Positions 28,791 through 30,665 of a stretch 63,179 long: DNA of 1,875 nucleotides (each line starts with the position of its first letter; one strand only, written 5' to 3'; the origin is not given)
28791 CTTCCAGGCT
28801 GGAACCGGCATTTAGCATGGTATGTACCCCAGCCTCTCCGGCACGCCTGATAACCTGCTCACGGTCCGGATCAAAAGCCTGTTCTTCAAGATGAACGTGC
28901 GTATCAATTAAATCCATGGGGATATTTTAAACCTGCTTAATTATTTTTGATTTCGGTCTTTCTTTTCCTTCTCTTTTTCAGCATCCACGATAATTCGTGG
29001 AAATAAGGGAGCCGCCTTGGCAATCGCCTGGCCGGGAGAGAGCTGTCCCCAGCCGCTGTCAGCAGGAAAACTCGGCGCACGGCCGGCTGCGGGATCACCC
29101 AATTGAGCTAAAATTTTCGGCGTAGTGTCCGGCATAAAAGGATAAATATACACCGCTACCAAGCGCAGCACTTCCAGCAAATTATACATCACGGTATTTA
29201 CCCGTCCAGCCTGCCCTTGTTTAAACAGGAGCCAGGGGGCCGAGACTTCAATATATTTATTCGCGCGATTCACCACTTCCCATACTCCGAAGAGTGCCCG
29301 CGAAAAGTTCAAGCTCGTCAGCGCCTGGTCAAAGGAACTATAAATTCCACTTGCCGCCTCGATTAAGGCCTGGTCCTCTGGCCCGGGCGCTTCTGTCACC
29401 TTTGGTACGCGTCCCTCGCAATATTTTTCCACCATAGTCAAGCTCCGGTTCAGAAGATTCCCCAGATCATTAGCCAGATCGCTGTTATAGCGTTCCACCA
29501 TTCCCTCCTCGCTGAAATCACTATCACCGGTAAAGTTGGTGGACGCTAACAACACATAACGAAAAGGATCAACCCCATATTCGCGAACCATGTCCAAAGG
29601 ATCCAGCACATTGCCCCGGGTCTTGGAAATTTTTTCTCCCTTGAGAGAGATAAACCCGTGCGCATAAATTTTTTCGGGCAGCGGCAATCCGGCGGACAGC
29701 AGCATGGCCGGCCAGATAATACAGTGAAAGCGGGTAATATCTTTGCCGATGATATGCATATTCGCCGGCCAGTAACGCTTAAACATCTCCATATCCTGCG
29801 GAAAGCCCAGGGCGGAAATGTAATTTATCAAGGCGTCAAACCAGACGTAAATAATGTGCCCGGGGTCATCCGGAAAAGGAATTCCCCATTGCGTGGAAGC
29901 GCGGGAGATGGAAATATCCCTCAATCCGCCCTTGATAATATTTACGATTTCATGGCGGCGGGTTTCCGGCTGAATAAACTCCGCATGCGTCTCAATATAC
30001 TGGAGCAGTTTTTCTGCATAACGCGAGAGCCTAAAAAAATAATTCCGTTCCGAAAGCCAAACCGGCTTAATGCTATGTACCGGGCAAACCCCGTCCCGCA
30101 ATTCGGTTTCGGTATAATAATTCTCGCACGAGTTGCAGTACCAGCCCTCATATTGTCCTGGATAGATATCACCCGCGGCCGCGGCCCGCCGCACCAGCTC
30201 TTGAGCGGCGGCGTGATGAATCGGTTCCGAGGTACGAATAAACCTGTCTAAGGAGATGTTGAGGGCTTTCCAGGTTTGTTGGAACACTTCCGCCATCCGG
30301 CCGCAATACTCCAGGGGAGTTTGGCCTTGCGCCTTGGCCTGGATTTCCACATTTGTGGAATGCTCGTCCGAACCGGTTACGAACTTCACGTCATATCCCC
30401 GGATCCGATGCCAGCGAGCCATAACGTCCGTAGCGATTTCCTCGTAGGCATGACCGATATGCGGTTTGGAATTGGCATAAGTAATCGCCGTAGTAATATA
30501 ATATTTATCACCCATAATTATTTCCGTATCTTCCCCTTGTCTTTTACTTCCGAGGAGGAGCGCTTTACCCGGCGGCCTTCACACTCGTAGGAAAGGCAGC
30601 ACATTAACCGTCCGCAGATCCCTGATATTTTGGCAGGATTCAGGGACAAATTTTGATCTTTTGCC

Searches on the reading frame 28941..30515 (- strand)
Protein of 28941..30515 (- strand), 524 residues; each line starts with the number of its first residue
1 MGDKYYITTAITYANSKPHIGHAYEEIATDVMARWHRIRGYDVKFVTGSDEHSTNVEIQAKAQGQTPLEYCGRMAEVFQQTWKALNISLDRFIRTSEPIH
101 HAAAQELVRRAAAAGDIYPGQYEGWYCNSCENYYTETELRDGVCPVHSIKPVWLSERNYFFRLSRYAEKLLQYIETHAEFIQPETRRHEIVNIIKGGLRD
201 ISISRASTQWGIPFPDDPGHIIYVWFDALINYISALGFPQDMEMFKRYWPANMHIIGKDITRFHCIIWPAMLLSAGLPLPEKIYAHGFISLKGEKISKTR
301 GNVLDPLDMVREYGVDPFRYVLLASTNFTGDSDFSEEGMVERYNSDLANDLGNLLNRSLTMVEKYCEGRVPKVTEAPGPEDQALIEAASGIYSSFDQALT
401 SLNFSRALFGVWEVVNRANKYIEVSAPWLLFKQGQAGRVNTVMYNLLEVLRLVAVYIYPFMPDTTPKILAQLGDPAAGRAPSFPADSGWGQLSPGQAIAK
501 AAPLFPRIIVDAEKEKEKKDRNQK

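Call 23: search_protein_families(library=pfam, proteins=[window:28941-30515:-], max_evalue=0.00001)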
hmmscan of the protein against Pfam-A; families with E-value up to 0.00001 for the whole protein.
window:28941-30515:- (524 aa): 5 families
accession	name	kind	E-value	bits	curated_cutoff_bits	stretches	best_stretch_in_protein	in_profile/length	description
PF09334.17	tRNA-synt_1g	-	6.2e-112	374.6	20.1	2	136-358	161-390/391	tRNA synthetases class I (M)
PF00133.28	tRNA-synt_1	-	7.5e-32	111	22.7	2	221-332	298-411/414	tRNA synthetases class I (I, L, M and V)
PF01406.26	tRNA-synt_1e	-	3.5e-14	53.3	27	1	16-122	21-126/301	tRNA synthetases class I (C) catalytic domain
PF19303.5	Anticodon_3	-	1.7e-10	41.4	23.5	1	375-515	5-142/152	Anticodon binding domain of methionyl tRNA ligase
PF08264.19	Anticodon_1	-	4.7e-06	27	25.1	1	382-484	2-105/148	Anticodon-binding domain of tRNA ligase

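Call 24: find_related_loci(query=window:28941-30515:-, collection=genome_contigs, flank=1000)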
Query window:28941-30515:- (524 aa) in genome_contigs; peptide patterns used: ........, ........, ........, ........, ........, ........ (x = any residue, [..] = any of these).
599 stretches matched a pattern (row limit reached: there are more); 308 encode a relative of the query (tblastn E <= 1e-3); the best 80 are kept; 80 distinct loci.
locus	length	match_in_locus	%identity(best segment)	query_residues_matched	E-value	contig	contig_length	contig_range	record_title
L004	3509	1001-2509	72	5-507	0e+0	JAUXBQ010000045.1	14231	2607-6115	MAG: candidate division FCPU426 bacterium isolate CSMAG_2803 CSMAG_2803_k117_1093366_length_14231_cov_10.0000, whole gen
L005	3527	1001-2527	70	5-519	0e+0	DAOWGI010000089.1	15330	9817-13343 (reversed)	MAG TPA_asm: candidate division FCPU426 bacterium isolate CSMAG_1987 CSMAG_1987_k141_4868118_length_15330_cov_23.1190, w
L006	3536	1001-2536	68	4-516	0e+0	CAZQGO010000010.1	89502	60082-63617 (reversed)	MAG TPA_asm: uncultured bacterium isolate SRP214966_co1_238 genome assembly, contig: NODE_214_length_89502_cov_12.623520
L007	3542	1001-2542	66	1-519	0e+0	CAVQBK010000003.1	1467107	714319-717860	MAG: uncultured bacterium isolate MFD02923.bin.1.27 genome assembly, contig: contig_22516, whole genome shotgun sequence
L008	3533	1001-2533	66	4-514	0e+0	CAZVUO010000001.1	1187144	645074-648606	MAG TPA_asm: uncultured bacterium isolate binchicken_co22_256 genome assembly, contig: NODE_1_length_1187144_cov_874.612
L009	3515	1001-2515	68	4-514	0e+0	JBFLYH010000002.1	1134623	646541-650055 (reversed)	MAG: candidate division FCPU426 bacterium isolate MAG080 MAG080_2, whole genome shotgun sequence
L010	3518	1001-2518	52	3-508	6e-178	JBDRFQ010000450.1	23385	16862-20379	MAG: Candidatus Eisenbacteria bacterium isolate MEGAHIT-group-1.380 k141_2567186, whole genome shotgun sequence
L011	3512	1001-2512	50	4-508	2e-177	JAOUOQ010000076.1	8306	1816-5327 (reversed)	MAG: Candidatus Aminicenantes bacterium isolate 8_1_Oct_SF_Bin20 8_1_Oct_SF_Bin20_scaffold_8171_c1, whole genome shotgun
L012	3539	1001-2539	51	1-508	9e-177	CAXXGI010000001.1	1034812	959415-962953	MAG: bacterium isolate 6c96434a-ce13-4ced-a411-5e06885b37c0 genome assembly, contig: contig_1, whole genome shotgun sequ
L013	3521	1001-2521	51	4-509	3e-176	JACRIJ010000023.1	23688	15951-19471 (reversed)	MAG: Planctomycetota bacterium isolate NC_groundwater_1800_Pr3_B-0.1um_47_15 SR-2_scaffold_141_791780, whole genome shot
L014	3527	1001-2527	52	1-508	1e-175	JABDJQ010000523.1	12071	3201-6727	MAG: Gemmatimonadetes bacterium isolate SS_bin_27 k127_1065010, whole genome shotgun sequence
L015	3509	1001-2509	50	4-507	1e-174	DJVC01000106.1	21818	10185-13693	MAG TPA_asm: bacterium UBP3_UBA6266 isolate UBA6266 UBA6266_contig_77306, whole genome shotgun sequence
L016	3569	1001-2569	50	2-521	3e-175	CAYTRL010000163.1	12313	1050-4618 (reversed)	MAG TPA_asm: uncultured Thermodesulfobacteriota bacterium isolate binchicken_co65_60 genome assembly, contig: NODE_20442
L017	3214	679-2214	50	5-513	8e-177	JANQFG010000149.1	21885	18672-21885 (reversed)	MAG: bacterium isolate PL23a_bin.76 k99_3511991, whole genome shotgun sequence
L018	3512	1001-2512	50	4-508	2e-173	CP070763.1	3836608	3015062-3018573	MAG: Candidatus Latescibacterota bacterium isolate bin260 chromosome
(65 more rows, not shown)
